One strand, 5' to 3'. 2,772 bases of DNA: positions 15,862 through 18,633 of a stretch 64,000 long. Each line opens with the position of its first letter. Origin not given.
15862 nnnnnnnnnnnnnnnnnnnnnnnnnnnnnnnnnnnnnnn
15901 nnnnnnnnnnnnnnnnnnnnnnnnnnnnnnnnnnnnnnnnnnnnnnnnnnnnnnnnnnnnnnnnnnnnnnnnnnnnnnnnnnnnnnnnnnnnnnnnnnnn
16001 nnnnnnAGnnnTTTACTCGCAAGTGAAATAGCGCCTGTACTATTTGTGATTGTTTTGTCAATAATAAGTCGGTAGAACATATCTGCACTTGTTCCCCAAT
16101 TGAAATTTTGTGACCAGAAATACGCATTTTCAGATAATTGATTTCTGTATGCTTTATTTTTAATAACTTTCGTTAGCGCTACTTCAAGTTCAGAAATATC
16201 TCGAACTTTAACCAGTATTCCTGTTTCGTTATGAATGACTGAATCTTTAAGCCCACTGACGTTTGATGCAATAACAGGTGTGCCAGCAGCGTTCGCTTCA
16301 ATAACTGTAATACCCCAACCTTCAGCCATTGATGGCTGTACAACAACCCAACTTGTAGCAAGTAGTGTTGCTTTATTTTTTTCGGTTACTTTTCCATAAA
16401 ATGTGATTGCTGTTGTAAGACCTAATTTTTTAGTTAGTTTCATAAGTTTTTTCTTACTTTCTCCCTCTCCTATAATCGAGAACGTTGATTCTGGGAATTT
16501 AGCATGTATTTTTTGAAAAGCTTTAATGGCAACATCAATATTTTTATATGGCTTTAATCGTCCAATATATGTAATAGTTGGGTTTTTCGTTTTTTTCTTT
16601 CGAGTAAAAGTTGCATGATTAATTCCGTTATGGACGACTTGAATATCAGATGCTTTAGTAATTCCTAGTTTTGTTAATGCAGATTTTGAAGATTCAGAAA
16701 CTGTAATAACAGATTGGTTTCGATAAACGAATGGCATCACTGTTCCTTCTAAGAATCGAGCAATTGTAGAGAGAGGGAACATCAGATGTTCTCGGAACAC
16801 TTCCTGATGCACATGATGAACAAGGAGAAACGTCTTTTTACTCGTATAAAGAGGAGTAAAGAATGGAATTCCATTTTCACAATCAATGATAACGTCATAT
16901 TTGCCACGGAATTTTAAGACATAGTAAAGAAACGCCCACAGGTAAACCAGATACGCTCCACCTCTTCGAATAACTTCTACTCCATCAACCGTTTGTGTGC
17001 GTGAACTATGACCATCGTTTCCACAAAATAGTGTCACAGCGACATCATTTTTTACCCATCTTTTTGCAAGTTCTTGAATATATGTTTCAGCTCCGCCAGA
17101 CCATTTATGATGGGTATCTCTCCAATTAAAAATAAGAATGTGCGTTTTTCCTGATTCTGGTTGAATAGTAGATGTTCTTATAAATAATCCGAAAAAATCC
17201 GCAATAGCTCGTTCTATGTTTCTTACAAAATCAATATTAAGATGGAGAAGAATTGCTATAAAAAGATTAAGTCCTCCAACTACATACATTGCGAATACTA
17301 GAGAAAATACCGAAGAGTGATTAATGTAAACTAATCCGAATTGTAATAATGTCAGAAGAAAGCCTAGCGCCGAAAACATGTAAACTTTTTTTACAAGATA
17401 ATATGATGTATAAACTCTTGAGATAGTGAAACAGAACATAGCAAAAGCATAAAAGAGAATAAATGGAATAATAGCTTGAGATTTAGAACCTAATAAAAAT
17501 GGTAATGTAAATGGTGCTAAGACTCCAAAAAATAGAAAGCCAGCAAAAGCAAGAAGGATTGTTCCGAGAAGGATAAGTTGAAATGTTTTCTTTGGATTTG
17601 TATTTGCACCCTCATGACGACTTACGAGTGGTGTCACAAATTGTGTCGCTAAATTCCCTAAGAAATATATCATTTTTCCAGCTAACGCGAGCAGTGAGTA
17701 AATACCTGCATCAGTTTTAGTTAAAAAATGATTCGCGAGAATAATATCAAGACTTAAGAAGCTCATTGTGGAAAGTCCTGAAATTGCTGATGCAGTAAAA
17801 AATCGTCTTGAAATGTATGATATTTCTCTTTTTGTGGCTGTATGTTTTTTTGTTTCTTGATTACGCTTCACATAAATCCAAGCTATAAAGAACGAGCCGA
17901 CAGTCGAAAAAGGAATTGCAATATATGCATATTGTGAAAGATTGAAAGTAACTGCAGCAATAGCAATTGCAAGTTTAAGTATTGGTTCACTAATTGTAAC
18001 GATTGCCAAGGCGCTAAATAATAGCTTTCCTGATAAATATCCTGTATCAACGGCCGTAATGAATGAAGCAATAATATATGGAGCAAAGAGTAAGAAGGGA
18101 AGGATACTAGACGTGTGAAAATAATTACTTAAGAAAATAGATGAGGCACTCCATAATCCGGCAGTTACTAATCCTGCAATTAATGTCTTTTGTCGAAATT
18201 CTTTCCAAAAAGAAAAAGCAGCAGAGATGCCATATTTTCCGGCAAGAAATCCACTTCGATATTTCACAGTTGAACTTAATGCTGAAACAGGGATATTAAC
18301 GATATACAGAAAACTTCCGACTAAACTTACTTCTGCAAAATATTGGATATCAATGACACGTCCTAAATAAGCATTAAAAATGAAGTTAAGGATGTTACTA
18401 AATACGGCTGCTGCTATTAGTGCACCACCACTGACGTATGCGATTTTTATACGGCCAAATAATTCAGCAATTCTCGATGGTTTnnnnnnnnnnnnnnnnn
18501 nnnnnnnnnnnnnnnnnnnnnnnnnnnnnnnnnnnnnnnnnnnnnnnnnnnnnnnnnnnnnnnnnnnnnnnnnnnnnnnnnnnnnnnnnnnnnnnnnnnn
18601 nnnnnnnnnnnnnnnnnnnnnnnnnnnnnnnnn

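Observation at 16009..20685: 1558-aa four-module glycan assembly mega-protein (Dpm1-like GT2 + processive GT2 + Wzx/MOP-like transporter + GT4)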

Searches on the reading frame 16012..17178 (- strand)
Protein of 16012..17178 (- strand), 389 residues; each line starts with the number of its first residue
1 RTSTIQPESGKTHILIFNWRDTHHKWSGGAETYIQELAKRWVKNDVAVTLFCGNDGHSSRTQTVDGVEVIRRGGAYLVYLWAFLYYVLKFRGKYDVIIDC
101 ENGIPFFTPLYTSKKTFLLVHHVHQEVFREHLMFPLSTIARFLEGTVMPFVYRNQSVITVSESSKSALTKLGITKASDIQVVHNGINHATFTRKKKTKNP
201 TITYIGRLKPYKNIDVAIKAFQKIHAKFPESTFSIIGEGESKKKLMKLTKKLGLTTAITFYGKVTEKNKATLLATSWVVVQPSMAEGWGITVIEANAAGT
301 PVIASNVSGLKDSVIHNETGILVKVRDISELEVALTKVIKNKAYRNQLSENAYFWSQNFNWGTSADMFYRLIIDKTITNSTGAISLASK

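Call 29: search_solved_structures(query=window:16012-17178:-, max_evalue=0.00001)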
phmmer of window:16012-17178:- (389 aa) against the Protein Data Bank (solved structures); distinct sequences matched with E-value up to 0.00001: 68 (the best 60 are shown).
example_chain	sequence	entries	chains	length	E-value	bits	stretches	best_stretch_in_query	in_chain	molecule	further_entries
6kih_A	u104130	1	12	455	7.7e-20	74.4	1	157-365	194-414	Tll1590 protein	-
3c4q_A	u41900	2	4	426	8.6e-16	61.1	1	175-374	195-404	Predicted glycosyltransferases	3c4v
3c48_A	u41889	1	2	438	9.4e-16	61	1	175-374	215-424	Predicted glycosyltransferases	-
6n1x_A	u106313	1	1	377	3.9e-15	58.9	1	164-352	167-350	Glycosyltransferase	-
6d9t_A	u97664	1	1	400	4e-15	58.9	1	165-352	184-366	Glycosyl transferase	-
3fro_A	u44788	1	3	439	2e-14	56.6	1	199-370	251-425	GlgA glycogen synthase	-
2bis_A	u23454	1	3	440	2e-14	56.6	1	199-370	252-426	GLGA GLYCOGEN SYNTHASE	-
3l01_A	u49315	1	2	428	2.8e-14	56.1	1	199-369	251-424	GlgA glycogen synthase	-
4n9w_A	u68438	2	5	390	1.1e-13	54.1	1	176-364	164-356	GDP-mannose-dependent alpha-(1-2)-phosphatidylinositol mannosyltransferase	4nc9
2gej_A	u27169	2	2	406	1.3e-13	53.9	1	176-364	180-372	PHOSPHATIDYLINOSITOL MANNOSYLTRANSFERASE (PimA)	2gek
2jjm_A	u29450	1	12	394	1.6e-13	53.6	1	169-352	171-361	GLYCOSYL TRANSFERASE, GROUP 1 FAMILY PROTEIN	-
3mbo_A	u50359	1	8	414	1.8e-13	53.4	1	169-352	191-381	Glycosyltransferase, group 1 family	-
9m88_C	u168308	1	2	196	1.3e-12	50.7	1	199-341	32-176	Glycogen synthase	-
7qnt_AAA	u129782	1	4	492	1.3e-12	50.6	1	143-349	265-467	TarM(Se)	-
7qd7_AAA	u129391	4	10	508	1.3e-12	50.6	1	143-349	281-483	TarM(Se)_G117R | TarM(Se)_G117R-4RboP | TarM(Se)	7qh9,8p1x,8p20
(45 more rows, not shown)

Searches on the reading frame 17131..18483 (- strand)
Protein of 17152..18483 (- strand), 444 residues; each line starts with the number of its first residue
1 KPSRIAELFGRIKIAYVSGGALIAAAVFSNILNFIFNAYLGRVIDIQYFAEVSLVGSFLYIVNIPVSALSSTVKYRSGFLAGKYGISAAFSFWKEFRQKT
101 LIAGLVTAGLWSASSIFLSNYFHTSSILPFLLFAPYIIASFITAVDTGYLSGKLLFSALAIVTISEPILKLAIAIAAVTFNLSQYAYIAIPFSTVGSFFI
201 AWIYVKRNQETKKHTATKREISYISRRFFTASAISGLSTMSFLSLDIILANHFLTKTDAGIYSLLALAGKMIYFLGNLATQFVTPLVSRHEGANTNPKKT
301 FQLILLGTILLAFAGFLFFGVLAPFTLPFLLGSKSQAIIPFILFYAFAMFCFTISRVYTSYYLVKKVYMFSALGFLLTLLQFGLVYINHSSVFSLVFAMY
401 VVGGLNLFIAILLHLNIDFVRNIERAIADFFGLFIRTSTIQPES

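Call 6: search_protein_families(library=pfam, proteins=[window:17152-18483:-], max_evalue=1)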
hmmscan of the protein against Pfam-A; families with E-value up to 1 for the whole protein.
seq(444 aa): 1 family
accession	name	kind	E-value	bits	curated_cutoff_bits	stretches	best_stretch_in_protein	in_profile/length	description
PF16080.10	Phage_holin_2_3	-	0.013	15.9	28.8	1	179-213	20-54/56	Bacteriophage holin family HP1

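Call 14: search_solved_structures(query=A2, max_evalue=10, show_alignments=2)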
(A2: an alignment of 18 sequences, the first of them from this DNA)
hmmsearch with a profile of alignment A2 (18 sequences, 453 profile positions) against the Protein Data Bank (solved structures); distinct sequences matched with E-value up to 10: 0.

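Call 15: search_protein_families(library=pfam, alignment_id=A2, max_evalue=0.1)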
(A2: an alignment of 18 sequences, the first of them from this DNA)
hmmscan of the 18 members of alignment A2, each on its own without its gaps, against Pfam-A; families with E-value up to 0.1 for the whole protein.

A. member 1, seq(451 aa): 1 family
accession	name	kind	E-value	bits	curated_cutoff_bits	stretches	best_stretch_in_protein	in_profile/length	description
PF16080.10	Phage_holin_2_3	-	0.014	15.8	28.8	1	179-213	20-54/56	Bacteriophage holin family HP1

B. families by the number of members that match (of 18 scanned): 3 families
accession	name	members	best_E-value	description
PF01943.22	Polysacc_synt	5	2.1e-07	Polysaccharide biosynthesis protein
PF13440.11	Polysacc_synt_3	4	3.3e-12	Polysaccharide biosynthesis protein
PF16080.10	Phage_holin_2_3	1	0.014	Bacteriophage holin family HP1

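Call 27: predict_structure(alignment_id=A2)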
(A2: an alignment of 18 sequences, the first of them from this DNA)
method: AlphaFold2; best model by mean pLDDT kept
length: 451 residues; sequences in the alignment: 18
mean_pLDDT: 86.0   pTM: 0.83
mean pLDDT of the five models: 86.0, 85.1, 84.9, 84.1, 83.2
residues with pLDDT >= 90: 218; 70-90: 196; 50-70: 21; < 50: 16
segments of 3 or more residues with pLDDT < 50: 1-4, 438-443, 445-447
pLDDT, mean of each block of 10 residues (from residue 1): 49 66 86 82 74 78 87 94 92 92 93 88 78 89 93 89 90 87 79 89 87 86 89 92 88 87 90 89 92 91 95 94 89 87 95 95 94 93 91 93 96 95 86 58 48 44
secondary structure, 60 per line:
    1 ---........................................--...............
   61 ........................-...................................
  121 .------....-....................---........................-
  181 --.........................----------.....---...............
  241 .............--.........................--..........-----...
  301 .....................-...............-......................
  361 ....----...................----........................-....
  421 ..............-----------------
elements in order: H4-43 H46-84 H86-121 H128-131 H133-152 H156-179 H183-207 H218-222 H226-253 H256-280 H283-292 H298-321 H323-337 H339-364 H369-387 H392-415 H417-434

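Call 69: search_protein_representatives(alignment_id=A2)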
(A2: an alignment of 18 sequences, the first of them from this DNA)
Query: 18 sequences, 453 profile positions. Proteins with E-value up to 0.001 (for the whole library): 5497; up to 1e-10: 3392; up to 1e-30: 534. The best 150 are listed.
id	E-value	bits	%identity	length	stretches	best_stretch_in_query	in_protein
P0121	1.7e-156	538.4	-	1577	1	4-453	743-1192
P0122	1.6e-155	535.2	-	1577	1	3-453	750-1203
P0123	1.8e-154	531.7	-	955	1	7-443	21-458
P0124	3.5e-151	520.9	-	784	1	1-448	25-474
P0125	2.1e-150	518.3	-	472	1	1-429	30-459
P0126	2.9e-149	514.6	-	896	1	10-453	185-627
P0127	8.3e-149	513.0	-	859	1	7-453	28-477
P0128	2.2e-147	508.3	-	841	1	5-453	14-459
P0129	6.9e-144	496.8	-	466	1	1-432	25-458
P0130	7.6e-144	496.7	-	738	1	10-425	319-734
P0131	6.4e-141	487.1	-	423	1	13-418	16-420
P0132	3.3e-140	484.7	-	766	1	6-453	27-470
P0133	2.0e-139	482.1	-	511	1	1-435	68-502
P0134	2.7e-139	481.7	-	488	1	2-441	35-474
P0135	3.2e-139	481.4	-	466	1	5-441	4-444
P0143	1.7e-131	456.0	-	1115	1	17-453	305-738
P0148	2.3e-125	435.7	-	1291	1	17-453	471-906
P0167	1.8e-111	389.9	-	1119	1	19-453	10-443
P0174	1.4e-105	370.6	-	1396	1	12-440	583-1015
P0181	7.1e-103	361.6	-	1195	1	20-453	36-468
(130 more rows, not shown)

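Call 71: search_protein_families(library=pfam, proteins=[P0123, P0124, P0127, P0143, P0148, P0167, P0181, P0174, P0130], max_evalue=0.00001)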
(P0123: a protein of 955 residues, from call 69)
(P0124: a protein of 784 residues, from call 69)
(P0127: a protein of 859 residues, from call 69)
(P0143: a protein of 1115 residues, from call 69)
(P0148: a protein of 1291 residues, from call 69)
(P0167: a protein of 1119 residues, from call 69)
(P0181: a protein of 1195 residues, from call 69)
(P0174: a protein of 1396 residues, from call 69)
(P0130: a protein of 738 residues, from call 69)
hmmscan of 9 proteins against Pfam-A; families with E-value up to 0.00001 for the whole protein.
P0123 (955 aa): 2 families
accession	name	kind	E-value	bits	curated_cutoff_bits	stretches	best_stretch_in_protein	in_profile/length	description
PF04229.20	GrpB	-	7.3e-08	33.2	25.5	1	802-948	3-156/159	GrpB protein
PF01636.29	APH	-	2e-06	28.2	23.2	1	542-693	50-209/239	Phosphotransferase enzyme family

P0124 (784 aa): 2 families
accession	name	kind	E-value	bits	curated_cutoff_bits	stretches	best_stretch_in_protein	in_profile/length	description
PF00535.33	Glycos_transf_2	-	6.6e-22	78.6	23.3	1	487-616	1-128/168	Glycosyl transferase family 2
PF13641.12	Glyco_tranf_2_3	-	2e-13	51.3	27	1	486-704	3-226/230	Glycosyltransferase like family 2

P0127 (859 aa): 6 families
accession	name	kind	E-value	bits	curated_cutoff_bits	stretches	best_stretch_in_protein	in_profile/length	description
PF00534.26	Glycos_transf_1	-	3.3e-48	163.9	26.4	1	652-810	8-167/172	Glycosyl transferases group 1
PF13692.12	Glyco_trans_1_4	-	5.6e-38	130.8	27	1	660-800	2-141/142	Glycosyl transferases group 1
PF13439.12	Glyco_transf_4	-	6.8e-19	69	28.5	1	489-649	2-169/170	Glycosyltransferase Family 4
PF20706.3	GT4-conflict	-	2.4e-14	53.6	26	1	615-800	147-356/385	Family 4 Glycosyltransferase in conflict systems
PF13579.12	Glyco_trans_4_4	-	3.1e-07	31.3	29.7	1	489-633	1-146/158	Glycosyl transferase 4-like domain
PF13524.12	Glyco_trans_1_2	-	1.6e-06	28.5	25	1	686-809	10-122/144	Glycosyl transferase-like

P0143 (1115 aa): 7 families
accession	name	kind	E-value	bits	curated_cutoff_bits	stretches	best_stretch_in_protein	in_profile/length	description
PF00534.26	Glycos_transf_1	-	8.8e-40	136.5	26.4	1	915-1076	9-171/172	Glycosyl transferases group 1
PF13692.12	Glyco_trans_1_4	-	1.1e-30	107.2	27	1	922-1063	2-142/142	Glycosyl transferases group 1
PF13439.12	Glyco_transf_4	-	2.8e-17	63.7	28.5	1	750-909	2-167/170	Glycosyltransferase Family 4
PF13632.12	Glyco_trans_2_3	-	4.3e-17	63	27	1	4-194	7-182/198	Glycosyl transferase family group 2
PF20706.3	GT4-conflict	-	2.1e-11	43.9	26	1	896-1036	169-320/385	Family 4 Glycosyltransferase in conflict systems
PF13641.12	Glyco_tranf_2_3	-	2.5e-10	41.2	27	1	2-140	93-230/230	Glycosyltransferase like family 2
PF13579.12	Glyco_trans_4_4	-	5.6e-10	40.2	29.7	1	750-907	1-158/158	Glycosyl transferase 4-like domain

P0148 (1291 aa): 8 families
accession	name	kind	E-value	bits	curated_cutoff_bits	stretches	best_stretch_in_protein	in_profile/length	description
PF00534.26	Glycos_transf_1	-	1.8e-45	155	26.4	1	1079-1244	5-171/172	Glycosyl transferases group 1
PF13692.12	Glyco_trans_1_4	-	1.6e-34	119.6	27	1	1090-1231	2-142/142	Glycosyl transferases group 1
PF13641.12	Glyco_tranf_2_3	-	1.1e-24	88.1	27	1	70-296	3-230/230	Glycosyltransferase like family 2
PF13632.12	Glyco_trans_2_3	-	1.3e-21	77.7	27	1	155-350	2-189/198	Glycosyl transferase family group 2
PF20706.3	GT4-conflict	-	2.5e-14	53.5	26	1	1066-1255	171-382/385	Family 4 Glycosyltransferase in conflict systems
PF13439.12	Glyco_transf_4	-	1.5e-13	51.6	28.5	1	918-1075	2-165/170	Glycosyltransferase Family 4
PF00535.33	Glycos_transf_2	-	2.3e-11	44.4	23.3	1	72-204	2-131/168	Glycosyl transferase family 2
PF13579.12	Glyco_trans_4_4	-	1.2e-09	39.1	29.7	1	918-1075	1-158/158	Glycosyl transferase 4-like domain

P0167 (1119 aa): 6 families
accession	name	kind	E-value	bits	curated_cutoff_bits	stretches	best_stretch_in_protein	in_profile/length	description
PF00534.26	Glycos_transf_1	-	1e-42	146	26.4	1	614-781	4-172/172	Glycosyl transferases group 1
PF13692.12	Glyco_trans_1_4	-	1.4e-29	103.6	27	1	626-766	2-141/142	Glycosyl transferases group 1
PF00535.33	Glycos_transf_2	-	3.7e-23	82.7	23.3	1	827-993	1-166/168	Glycosyl transferase family 2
PF13439.12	Glyco_transf_4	-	6.3e-15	56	28.5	1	455-616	2-169/170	Glycosyltransferase Family 4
PF13641.12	Glyco_tranf_2_3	-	5.4e-13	49.9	27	1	826-1042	3-226/230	Glycosyltransferase like family 2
PF20706.3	GT4-conflict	-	1.6e-10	41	26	1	603-743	171-323/385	Family 4 Glycosyltransferase in conflict systems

P0181 (1195 aa): 6 families
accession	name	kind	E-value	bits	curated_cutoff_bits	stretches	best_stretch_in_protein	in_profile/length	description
PF00534.26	Glycos_transf_1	-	1e-42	146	26.4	1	640-803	5-169/172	Glycosyl transferases group 1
PF13692.12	Glyco_trans_1_4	-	1.3e-37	129.6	27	1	651-792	2-142/142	Glycosyl transferases group 1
PF13439.12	Glyco_transf_4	-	1.2e-18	68.2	28.5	1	480-639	2-168/170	Glycosyltransferase Family 4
PF20706.3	GT4-conflict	-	1.2e-09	38.2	26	1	650-793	197-358/385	Family 4 Glycosyltransferase in conflict systems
PF13579.12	Glyco_trans_4_4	-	4.4e-09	37.3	29.7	1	480-636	1-158/158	Glycosyl transferase 4-like domain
PF13480.13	Acetyltransf_6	-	7.9e-09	36.2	22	1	988-1127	5-142/143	Acetyltransferase (GNAT) domain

P0174 (1396 aa): 9 families
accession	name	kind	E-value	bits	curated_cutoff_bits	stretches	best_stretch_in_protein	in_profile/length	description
PF00534.26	Glycos_transf_1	-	2.5e-42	144.8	26.4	1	1218-1371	15-169/172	Glycosyl transferases group 1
PF13692.12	Glyco_trans_1_4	-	2e-33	116.1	27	1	1219-1359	2-141/142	Glycosyl transferases group 1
PF13641.12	Glyco_tranf_2_3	-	6.5e-24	85.7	27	1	121-349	1-230/230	Glycosyltransferase like family 2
PF13632.12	Glyco_trans_2_3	-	3.8e-21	76.3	27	1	207-401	1-186/198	Glycosyl transferase family group 2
PF13439.12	Glyco_transf_4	-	5.7e-19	69.2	28.5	1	1048-1208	2-169/170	Glycosyltransferase Family 4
PF00535.33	Glycos_transf_2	-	8.8e-13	49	23.3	1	125-260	2-132/168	Glycosyl transferase family 2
PF20706.3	GT4-conflict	-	6.7e-12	45.5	26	1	1200-1336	176-323/385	Family 4 Glycosyltransferase in conflict systems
PF13579.12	Glyco_trans_4_4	-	1.7e-10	41.9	29.7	1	1048-1204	1-158/158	Glycosyl transferase 4-like domain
PF13524.12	Glyco_trans_1_2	-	3.9e-07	30.6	25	1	1242-1372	4-126/144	Glycosyl transferase-like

P0130 (738 aa): 2 families
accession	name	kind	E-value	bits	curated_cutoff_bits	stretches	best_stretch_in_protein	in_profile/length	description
PF00535.33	Glycos_transf_2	-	1.2e-18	68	23.3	1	8-177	1-166/168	Glycosyl transferase family 2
PF13641.12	Glyco_tranf_2_3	-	1.1e-08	35.8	27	1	7-179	3-175/230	Glycosyltransferase like family 2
